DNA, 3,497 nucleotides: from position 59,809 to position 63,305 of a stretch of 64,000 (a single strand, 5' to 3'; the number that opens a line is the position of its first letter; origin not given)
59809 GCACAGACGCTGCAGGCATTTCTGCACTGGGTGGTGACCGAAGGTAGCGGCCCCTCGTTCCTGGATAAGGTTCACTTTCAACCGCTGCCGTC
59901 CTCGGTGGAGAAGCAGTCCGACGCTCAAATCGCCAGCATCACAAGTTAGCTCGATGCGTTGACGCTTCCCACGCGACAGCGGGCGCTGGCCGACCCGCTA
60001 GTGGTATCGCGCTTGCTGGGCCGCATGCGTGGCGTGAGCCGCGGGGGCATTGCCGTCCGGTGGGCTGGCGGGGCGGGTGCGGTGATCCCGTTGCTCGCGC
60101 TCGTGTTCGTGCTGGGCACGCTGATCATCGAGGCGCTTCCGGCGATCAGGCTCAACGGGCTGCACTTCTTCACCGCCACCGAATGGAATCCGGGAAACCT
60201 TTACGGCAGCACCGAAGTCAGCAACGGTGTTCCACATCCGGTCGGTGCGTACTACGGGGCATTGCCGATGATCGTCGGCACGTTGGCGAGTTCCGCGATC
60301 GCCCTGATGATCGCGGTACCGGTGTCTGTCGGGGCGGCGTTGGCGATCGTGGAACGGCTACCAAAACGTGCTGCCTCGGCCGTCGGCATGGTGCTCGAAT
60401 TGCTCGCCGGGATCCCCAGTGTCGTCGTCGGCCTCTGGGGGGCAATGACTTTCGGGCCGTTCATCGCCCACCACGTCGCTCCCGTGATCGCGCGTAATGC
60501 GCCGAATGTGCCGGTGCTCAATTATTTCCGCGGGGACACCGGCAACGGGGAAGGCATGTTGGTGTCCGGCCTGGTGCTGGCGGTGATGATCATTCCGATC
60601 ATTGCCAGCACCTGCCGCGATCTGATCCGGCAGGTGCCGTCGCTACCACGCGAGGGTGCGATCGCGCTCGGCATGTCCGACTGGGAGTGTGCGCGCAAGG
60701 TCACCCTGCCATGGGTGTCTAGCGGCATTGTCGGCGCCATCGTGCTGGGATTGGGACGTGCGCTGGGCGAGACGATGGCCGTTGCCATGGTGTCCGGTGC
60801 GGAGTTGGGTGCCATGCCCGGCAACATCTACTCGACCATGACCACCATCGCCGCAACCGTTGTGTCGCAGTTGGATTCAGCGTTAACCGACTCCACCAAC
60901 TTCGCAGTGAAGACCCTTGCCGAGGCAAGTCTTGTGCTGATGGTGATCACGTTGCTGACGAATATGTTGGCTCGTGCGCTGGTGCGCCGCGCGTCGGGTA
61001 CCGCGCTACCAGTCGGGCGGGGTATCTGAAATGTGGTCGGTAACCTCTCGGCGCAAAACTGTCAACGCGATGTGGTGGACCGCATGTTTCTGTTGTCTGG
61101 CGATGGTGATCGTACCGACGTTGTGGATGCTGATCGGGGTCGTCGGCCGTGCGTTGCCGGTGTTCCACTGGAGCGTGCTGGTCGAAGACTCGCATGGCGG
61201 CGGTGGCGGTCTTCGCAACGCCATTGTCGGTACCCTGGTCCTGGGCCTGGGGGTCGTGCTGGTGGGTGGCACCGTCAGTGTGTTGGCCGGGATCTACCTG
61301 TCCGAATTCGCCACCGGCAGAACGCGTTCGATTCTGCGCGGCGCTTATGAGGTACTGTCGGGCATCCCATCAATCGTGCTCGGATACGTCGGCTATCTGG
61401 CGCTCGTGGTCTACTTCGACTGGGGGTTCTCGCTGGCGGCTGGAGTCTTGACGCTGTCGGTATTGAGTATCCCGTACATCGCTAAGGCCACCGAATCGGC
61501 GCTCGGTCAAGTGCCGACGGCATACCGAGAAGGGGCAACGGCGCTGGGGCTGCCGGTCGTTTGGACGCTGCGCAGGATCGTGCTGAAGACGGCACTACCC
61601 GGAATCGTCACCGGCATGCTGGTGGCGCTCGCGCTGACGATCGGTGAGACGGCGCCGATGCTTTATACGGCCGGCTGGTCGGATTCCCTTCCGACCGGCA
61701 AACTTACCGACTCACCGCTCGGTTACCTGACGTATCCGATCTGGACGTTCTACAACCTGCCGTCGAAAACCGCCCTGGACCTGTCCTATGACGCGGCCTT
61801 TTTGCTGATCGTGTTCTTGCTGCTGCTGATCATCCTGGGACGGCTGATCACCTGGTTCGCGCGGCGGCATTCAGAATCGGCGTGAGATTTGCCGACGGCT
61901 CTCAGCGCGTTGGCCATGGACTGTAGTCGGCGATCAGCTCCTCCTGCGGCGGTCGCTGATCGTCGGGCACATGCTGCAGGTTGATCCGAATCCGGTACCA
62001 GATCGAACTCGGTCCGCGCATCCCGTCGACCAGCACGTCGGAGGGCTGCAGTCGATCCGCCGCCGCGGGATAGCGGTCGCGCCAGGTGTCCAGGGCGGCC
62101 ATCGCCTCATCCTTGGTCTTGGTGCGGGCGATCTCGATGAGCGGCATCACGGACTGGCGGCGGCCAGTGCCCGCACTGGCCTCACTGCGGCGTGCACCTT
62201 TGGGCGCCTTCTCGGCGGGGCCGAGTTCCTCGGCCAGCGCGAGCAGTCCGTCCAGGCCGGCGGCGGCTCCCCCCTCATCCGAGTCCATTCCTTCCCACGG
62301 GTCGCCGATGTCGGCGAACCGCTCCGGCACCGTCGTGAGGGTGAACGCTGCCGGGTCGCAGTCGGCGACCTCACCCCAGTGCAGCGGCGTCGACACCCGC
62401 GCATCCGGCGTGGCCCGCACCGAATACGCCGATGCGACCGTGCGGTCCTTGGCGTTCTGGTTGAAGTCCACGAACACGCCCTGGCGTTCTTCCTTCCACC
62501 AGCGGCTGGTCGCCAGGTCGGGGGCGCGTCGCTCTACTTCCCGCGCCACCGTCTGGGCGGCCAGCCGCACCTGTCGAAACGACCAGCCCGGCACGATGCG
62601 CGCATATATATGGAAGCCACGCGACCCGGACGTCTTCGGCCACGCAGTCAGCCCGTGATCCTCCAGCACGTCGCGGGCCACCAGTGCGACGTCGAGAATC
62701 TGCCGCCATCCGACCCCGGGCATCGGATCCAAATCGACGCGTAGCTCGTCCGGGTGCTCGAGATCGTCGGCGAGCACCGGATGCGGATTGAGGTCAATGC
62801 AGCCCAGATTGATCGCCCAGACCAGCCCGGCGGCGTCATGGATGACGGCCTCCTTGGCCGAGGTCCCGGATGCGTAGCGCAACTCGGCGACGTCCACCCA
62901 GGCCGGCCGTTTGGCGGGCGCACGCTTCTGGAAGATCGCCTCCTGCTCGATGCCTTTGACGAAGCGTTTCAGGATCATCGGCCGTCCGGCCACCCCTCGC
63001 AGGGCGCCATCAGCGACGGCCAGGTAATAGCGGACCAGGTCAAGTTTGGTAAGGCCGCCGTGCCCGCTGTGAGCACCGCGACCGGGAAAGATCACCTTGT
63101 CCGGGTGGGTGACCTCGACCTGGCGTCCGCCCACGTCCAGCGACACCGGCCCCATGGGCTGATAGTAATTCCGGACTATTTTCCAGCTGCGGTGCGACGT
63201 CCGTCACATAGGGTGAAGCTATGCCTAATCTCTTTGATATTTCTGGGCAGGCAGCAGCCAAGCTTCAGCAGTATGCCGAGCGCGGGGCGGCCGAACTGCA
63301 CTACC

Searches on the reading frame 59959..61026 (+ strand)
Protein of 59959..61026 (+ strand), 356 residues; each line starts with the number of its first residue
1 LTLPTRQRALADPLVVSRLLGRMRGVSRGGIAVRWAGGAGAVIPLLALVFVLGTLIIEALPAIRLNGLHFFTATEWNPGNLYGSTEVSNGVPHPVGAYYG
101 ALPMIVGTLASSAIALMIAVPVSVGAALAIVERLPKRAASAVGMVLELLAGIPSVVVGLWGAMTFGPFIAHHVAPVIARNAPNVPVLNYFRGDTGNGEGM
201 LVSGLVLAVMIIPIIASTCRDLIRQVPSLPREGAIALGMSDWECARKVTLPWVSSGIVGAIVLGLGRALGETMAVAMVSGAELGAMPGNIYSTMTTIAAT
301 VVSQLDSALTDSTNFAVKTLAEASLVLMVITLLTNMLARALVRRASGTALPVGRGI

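Call 30: search_solved_structures(query=window:59959-61026:+, show_alignments=1)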
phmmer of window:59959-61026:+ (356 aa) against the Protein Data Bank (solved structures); distinct sequences matched with E-value up to 0.001: 4.
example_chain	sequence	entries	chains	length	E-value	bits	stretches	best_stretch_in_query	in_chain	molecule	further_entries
9k3s_B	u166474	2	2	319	1.5e-45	159.1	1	40-344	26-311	Phosphate transport system permease protein PstC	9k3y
9k3x_B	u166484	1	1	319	4.6e-45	157.5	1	40-344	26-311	Phosphate transport system permease protein PstC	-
9k3s_A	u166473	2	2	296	6.5e-07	32.1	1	205-342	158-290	Phosphate transport system permease protein PstA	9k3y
9k3x_A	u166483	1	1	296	7.9e-07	31.8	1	205-342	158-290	Phosphate transport system permease protein PstA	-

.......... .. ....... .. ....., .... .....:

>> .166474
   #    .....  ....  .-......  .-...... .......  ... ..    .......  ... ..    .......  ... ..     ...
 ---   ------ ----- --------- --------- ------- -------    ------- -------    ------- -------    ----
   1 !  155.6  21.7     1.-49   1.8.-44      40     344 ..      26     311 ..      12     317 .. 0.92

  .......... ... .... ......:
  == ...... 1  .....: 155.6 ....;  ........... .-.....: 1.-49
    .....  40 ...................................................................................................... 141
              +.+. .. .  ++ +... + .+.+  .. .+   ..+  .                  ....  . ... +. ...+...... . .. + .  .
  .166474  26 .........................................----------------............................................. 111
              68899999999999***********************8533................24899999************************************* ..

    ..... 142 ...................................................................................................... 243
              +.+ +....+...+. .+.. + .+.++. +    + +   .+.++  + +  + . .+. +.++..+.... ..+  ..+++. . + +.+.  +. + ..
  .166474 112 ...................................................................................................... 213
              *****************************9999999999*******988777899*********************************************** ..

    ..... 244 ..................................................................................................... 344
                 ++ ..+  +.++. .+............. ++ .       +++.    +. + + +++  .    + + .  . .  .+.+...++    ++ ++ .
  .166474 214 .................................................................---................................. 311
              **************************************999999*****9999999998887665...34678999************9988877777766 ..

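Call 47: search_protein_families(library=ncbifam, proteins=[window:59959-61026:+], max_evalue=0.00001)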
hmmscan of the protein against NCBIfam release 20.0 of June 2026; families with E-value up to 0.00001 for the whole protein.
window:59959-61026:+ (356 aa): 11 families
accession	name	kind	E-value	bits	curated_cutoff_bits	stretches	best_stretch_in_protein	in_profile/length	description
TIGR02138.1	phosphate_pstC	equivalog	8.8e-95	317.1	196.45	1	33-345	4-295/296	phosphate ABC transporter permease subunit PstC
NF008435.0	PRK11275.1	equivalog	7.7e-53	179.6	502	1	40-344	26-311/319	phosphate ABC transporter permease PstC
TIGR00974.1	3a0107s02c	equivalog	5.3e-35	120.9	193.45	1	41-344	12-269/272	phosphate ABC transporter permease PstA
TIGR02141.1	modB_ABC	equivalog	2e-11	43.9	182.6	1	203-296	81-179/208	molybdate ABC transporter permease subunit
NF008430.0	PRK11268.1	equivalog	2.7e-11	43.1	439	1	205-344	158-292/295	phosphate ABC transporter permease PstA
TIGR00969.1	3a0106s02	subfamily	1.8e-10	40.8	240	1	203-331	144-266/272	sulfate ABC transporter permease subunit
TIGR01581.1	Mo_ABC_porter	hypoth_equivalog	9.8e-09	35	210.3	1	212-300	115-206/225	ABC transporter permease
TIGR02140.1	permease_CysW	equivalog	1.1e-07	31.6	329.1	1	202-330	129-251/261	sulfate ABC transporter permease subunit CysW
TIGR02139.1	permease_CysT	equivalog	1.5e-07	31.3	246.1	1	206-338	138-263/265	sulfate ABC transporter permease subunit CysT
NF006939.0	PRK09421.1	equivalog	1.3e-06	28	262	1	205-344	98-227/230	molybdate ABC transporter permease subunit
NF008620.0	PRK11602.1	equivalog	2.4e-06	27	442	1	225-297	171-239/291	sulfate/thiosulfate ABC transporter permease CysW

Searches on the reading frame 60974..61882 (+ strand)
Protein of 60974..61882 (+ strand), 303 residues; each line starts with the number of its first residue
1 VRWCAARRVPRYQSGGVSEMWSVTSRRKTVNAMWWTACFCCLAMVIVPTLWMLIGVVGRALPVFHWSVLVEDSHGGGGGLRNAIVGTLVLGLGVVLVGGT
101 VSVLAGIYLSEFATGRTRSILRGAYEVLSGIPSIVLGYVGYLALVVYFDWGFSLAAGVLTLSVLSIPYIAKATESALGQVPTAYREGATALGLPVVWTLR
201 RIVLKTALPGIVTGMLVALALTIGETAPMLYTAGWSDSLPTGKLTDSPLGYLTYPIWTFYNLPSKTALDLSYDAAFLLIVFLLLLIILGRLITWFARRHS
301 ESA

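Call 32: search_solved_structures(query=window:60974-61882:+, show_alignments=1)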
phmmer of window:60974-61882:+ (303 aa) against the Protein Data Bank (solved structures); distinct sequences matched with E-value up to 0.001: 7.
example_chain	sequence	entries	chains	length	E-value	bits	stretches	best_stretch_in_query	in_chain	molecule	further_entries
9k3s_A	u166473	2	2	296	1.3e-29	107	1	23-292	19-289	Phosphate transport system permease protein PstA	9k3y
9k3x_A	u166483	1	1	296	2.8e-29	105.9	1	23-292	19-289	Phosphate transport system permease protein PstA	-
9k3s_B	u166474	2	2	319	7.3e-09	38.8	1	148-286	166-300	Phosphate transport system permease protein PstC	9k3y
9k3x_B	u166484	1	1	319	1.5e-08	37.8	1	148-286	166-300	Phosphate transport system permease protein PstC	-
6cvl_A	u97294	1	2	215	3.4e-06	30.1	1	113-227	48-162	MetI transmembrane subunit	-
3dhw_A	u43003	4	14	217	2e-05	27.5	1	113-227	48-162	D-methionine transport system permease protein metI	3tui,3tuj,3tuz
4yms_D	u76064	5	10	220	0.00023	24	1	85-236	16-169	ABC-type amino acid transport system, permease component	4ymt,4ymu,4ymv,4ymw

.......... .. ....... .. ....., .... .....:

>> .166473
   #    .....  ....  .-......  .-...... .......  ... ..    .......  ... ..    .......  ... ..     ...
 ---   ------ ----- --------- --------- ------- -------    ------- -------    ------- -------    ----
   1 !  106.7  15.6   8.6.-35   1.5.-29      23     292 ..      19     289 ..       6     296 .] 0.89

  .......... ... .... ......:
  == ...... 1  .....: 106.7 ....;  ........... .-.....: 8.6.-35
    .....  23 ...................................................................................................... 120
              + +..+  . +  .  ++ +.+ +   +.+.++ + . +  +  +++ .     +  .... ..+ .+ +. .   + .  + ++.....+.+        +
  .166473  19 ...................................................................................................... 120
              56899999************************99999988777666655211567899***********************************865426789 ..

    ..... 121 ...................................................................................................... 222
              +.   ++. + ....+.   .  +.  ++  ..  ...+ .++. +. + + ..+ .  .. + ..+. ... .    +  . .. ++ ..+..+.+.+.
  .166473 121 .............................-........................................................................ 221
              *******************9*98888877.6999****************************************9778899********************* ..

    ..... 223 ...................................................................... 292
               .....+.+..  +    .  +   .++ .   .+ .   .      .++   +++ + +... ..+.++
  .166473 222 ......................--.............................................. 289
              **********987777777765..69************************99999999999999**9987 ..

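Call 47: search_protein_families(library=ncbifam, proteins=[window:60974-61882:+], max_evalue=0.00001)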
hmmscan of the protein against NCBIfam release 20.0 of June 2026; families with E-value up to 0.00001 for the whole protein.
window:60974-61882:+ (303 aa): 11 families
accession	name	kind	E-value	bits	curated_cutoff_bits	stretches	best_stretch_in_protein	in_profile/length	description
TIGR00974.1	3a0107s02c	equivalog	8.8e-59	198.9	193.45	1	34-293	4-267/272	phosphate ABC transporter permease PstA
NF008430.0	PRK11268.1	equivalog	3e-38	131.6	439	1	23-293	19-290/295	phosphate ABC transporter permease PstA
TIGR02138.1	phosphate_pstC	equivalog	2.9e-29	102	196.45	1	35-294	6-293/296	phosphate ABC transporter permease subunit PstC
TIGR02141.1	modB_ABC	equivalog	5.9e-11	42.4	182.6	1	137-234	63-160/208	molybdate ABC transporter permease subunit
NF008435.0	PRK11275.1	equivalog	1.3e-09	37.6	502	1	154-239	171-255/319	phosphate ABC transporter permease PstC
NF008049.0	PRK10782.1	subfamily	4e-07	30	212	1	82-227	15-162/217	methionine ABC transporter permease MetI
TIGR03255.1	PhnV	equivalog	5.9e-07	29.4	358.7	1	81-236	65-225/270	2-aminoethylphosphonate ABC transport system, membrane component PhnV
NF007047.0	PRK09500.1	equivalog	8.8e-07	28.8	326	1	88-225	64-199/257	spermidine/putrescine ABC transporter permease PotC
TIGR01581.1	Mo_ABC_porter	hypoth_equivalog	1.1e-06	28.3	210.3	1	139-235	88-184/225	ABC transporter permease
NF006939.0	PRK09421.1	equivalog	1.2e-06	28.2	262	1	142-226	81-165/230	molybdate ABC transporter permease subunit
TIGR02139.1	permease_CysT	equivalog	2.8e-06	27.1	246.1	1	146-234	124-212/265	sulfate ABC transporter permease subunit CysT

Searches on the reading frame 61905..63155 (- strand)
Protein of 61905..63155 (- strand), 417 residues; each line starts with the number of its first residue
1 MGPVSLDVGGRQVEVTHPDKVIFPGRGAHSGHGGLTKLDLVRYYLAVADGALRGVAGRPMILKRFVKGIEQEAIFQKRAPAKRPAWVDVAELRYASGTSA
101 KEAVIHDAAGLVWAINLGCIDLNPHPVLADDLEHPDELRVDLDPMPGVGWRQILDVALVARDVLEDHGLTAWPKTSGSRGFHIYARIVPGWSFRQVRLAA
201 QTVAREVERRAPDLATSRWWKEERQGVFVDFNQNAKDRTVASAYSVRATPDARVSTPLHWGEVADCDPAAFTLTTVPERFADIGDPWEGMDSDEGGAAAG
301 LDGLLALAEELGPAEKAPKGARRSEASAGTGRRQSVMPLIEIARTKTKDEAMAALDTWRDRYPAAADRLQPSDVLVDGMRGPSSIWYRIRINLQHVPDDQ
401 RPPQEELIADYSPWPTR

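Call 48: search_protein_families(library=pfam, proteins=[window:61905-63155:-], max_evalue=0.00001)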
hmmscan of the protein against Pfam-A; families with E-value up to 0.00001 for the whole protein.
window:61905-63155:- (417 aa): 1 family
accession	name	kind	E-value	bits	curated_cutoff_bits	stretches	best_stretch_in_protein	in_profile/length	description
PF21686.3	LigD_Prim-Pol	-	1.5e-87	293.8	27.4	1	36-287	1-254/254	LigD, primase-polymerase domain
